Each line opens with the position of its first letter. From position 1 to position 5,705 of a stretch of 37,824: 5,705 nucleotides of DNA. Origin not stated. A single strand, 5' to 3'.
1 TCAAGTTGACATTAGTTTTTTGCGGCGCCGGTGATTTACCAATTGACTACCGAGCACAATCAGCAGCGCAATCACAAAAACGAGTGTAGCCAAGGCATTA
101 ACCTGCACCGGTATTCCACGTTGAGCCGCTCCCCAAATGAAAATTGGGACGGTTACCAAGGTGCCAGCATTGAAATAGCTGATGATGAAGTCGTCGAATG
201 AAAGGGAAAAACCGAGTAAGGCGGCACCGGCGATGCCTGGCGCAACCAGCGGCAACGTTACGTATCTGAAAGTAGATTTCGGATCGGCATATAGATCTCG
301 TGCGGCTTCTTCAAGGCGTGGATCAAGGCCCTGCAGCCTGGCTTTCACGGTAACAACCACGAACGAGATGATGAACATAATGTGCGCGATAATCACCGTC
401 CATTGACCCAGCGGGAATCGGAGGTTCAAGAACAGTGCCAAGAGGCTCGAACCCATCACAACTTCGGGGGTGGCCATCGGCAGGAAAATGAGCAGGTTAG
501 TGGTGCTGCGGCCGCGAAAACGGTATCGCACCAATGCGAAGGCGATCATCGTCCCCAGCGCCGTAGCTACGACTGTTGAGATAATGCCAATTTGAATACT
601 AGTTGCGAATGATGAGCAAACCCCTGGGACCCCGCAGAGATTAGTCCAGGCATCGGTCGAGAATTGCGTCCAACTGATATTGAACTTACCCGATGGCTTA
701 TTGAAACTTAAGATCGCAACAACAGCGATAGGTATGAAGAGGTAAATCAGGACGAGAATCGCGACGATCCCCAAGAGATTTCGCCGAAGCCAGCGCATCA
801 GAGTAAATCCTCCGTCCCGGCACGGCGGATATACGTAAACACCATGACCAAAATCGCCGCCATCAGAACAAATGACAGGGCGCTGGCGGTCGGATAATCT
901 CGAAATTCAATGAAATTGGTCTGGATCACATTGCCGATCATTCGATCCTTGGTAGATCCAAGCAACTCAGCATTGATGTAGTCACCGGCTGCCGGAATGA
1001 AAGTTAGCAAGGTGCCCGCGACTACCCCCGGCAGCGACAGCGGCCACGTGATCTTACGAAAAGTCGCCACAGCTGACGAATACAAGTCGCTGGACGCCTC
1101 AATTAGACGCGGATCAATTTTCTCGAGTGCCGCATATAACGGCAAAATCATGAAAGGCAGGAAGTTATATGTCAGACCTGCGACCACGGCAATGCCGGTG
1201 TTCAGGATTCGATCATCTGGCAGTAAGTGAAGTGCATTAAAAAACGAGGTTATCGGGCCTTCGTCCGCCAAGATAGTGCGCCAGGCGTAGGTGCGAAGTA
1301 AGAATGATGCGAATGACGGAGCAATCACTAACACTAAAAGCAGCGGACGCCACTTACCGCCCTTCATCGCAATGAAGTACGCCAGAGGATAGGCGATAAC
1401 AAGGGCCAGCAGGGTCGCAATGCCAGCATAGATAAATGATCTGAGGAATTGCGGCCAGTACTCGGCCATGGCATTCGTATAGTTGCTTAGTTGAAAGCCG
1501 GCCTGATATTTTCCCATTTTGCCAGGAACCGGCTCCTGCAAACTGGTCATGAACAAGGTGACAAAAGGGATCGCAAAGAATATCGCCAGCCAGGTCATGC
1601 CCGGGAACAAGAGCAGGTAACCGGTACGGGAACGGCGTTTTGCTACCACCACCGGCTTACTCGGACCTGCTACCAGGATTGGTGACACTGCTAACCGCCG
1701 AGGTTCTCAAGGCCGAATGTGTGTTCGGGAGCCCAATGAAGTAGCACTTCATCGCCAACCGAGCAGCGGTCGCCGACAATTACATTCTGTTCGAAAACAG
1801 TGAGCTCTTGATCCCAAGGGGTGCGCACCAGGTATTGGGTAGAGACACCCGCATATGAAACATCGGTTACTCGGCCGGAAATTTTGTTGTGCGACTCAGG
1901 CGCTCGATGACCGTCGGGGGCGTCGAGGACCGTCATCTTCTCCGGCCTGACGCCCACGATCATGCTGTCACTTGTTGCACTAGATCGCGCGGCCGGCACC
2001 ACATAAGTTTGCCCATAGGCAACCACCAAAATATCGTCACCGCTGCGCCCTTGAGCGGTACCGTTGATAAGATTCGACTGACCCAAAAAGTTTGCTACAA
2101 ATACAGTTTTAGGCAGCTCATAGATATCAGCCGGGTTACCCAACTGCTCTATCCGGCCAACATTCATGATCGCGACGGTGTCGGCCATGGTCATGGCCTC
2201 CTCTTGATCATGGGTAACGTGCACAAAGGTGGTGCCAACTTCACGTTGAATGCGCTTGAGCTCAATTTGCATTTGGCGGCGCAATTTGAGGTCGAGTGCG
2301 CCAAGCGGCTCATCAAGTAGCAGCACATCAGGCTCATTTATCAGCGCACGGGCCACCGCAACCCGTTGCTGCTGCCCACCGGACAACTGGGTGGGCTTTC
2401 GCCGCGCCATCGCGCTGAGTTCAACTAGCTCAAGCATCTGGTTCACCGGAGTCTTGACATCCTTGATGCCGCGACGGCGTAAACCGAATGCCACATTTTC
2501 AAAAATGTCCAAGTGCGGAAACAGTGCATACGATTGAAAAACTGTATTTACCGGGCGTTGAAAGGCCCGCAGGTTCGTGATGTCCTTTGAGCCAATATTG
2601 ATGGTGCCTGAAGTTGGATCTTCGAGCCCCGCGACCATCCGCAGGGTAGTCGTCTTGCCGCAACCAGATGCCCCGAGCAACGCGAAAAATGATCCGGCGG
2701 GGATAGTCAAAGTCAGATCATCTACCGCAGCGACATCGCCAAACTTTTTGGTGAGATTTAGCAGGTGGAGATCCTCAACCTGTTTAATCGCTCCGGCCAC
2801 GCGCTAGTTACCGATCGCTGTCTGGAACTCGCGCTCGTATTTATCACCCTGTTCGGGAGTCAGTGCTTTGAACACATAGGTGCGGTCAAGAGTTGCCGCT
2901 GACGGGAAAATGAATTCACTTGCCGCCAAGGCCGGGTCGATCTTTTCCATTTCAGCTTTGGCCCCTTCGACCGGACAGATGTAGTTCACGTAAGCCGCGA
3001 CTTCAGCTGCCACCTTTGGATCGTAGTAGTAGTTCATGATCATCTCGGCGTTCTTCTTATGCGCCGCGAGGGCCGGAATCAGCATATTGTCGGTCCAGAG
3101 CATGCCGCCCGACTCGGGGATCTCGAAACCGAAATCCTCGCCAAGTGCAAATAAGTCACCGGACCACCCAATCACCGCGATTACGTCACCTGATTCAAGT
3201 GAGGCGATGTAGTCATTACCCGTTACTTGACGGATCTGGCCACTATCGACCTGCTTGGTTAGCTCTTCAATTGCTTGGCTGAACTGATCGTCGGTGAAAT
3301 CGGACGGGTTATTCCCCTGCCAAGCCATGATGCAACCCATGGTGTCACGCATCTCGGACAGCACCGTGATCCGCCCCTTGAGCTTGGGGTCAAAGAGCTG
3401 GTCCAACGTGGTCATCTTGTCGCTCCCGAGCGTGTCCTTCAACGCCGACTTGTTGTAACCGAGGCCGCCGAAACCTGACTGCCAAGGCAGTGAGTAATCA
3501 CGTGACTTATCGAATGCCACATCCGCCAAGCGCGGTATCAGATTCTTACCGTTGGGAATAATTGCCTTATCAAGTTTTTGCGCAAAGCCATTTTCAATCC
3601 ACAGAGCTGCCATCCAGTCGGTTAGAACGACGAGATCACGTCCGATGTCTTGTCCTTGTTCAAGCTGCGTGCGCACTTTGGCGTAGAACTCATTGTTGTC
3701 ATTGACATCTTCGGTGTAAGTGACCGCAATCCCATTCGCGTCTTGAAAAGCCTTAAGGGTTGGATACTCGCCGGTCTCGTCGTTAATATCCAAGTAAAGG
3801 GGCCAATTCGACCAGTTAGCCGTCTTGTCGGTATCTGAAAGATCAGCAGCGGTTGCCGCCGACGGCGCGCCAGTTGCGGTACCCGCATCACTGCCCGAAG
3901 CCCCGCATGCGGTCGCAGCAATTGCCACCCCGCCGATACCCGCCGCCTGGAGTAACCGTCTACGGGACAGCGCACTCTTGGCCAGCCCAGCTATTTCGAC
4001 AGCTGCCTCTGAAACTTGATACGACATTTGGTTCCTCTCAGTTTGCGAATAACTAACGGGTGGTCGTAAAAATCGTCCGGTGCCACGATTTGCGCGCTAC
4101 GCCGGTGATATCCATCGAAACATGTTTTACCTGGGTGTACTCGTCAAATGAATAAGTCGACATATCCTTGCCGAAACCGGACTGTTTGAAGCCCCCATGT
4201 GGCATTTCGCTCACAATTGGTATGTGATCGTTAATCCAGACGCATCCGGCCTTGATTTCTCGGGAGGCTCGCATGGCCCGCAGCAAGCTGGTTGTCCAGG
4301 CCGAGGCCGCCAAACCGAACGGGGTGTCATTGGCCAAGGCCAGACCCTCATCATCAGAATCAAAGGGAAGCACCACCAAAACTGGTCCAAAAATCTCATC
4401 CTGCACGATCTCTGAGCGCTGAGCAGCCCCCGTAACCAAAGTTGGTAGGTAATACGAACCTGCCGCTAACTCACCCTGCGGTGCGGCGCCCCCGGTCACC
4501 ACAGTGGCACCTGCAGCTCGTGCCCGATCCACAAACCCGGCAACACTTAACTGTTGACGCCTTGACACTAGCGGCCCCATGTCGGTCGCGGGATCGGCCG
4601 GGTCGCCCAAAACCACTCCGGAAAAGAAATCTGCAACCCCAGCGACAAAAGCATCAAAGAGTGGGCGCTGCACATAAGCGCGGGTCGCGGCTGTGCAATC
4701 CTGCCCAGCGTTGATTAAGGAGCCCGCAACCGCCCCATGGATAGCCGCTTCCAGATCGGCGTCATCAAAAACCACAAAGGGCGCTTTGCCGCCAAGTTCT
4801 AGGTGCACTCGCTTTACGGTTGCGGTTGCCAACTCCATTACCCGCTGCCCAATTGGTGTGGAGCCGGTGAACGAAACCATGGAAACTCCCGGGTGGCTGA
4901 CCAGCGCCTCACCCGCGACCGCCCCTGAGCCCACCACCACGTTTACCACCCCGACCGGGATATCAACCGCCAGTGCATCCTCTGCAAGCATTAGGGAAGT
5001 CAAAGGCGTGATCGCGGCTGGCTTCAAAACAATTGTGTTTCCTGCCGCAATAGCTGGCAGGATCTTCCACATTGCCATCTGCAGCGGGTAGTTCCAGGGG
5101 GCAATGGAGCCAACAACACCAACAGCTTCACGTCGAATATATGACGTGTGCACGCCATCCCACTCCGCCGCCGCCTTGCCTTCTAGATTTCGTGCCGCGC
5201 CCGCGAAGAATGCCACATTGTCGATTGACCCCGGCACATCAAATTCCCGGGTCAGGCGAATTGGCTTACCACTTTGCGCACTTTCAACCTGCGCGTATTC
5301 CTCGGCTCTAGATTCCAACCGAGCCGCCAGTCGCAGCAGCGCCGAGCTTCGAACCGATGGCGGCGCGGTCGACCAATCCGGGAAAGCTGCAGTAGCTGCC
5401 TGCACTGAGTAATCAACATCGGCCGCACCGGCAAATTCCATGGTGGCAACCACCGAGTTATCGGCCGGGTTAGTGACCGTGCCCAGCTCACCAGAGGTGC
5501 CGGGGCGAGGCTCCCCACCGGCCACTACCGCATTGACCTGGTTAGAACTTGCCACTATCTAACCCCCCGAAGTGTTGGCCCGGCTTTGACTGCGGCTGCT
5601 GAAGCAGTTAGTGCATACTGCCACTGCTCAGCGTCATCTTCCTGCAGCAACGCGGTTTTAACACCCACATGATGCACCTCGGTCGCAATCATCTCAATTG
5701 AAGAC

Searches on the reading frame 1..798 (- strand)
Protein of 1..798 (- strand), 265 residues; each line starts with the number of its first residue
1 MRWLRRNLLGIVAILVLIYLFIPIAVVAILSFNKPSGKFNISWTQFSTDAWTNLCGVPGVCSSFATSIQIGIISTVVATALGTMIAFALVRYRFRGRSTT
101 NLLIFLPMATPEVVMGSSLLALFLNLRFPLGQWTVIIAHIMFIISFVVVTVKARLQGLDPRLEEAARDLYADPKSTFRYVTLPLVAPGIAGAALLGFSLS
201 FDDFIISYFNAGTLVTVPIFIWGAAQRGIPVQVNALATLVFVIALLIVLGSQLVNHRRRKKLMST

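Call 13: search_protein_families(library=pfam, proteins=[window:1-798:-], max_evalue=0.001)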
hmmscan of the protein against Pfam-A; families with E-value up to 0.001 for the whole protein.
window:1-798:- (265 aa): 1 family
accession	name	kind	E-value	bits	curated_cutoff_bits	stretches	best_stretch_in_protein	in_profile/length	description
PF00528.27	BPD_transp_1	-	1.5e-12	48.1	26.4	1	79-249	2-170/184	Binding-protein-dependent transport system inner membrane component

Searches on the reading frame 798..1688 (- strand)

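Call 13: search_protein_families(library=pfam, proteins=[window:798-1688:-], max_evalue=0.001)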
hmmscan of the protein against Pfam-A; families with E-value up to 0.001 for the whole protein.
window:798-1688:- (296 aa): 1 family
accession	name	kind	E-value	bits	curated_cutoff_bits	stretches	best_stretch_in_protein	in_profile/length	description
PF00528.27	BPD_transp_1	-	4.8e-12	46.4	26.4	1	100-285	2-168/184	Binding-protein-dependent transport system inner membrane component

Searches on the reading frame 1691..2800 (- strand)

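Call 13: search_protein_families(library=pfam, proteins=[window:1691-2800:-], max_evalue=0.001)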
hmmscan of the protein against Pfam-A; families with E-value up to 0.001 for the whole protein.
window:1691-2800:- (369 aa): 2 families
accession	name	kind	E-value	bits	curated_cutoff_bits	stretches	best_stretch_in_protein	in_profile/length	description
PF00005.33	ABC_tran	-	7.9e-36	124.1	25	1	27-166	2-136/137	ABC transporter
PF08402.16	TOBE_2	-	2.9e-15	56.6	21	1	282-362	1-74/76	TOBE domain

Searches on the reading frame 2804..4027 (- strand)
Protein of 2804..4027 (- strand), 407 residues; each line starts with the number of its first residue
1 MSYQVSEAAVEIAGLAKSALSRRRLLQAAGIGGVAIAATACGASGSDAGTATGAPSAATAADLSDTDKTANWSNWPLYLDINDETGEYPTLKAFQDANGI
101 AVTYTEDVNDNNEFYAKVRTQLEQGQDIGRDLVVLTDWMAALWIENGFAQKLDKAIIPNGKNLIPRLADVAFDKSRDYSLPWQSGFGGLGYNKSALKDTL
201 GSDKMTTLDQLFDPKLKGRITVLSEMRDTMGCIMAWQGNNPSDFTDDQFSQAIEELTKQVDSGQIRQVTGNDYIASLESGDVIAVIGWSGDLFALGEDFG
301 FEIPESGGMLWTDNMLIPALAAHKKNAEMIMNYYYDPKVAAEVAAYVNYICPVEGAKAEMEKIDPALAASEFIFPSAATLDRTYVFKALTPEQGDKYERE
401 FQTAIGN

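Call 13: search_protein_families(library=pfam, proteins=[window:2804-4027:-], max_evalue=0.001)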
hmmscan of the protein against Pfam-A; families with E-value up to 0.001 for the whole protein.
window:2804-4027:- (407 aa): 2 families
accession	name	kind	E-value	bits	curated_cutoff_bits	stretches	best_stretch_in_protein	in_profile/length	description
PF13416.11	SBP_bac_8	-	2.3e-26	93.6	27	1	92-358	4-267/279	Bacterial extracellular solute-binding protein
PF13343.11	SBP_bac_6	-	4.7e-16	59.4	24.6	1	141-360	22-224/245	Bacterial extracellular solute-binding protein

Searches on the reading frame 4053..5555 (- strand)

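Call 13: search_protein_families(library=pfam, proteins=[window:4053-5555:-], max_evalue=0.001)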
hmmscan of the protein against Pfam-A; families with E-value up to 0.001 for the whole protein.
window:4053-5555:- (500 aa): 1 family
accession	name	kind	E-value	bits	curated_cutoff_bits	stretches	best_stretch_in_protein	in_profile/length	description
PF00171.27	Aldedh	-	1.7e-163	544.9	23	1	25-479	9-461/461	Aldehyde dehydrogenase family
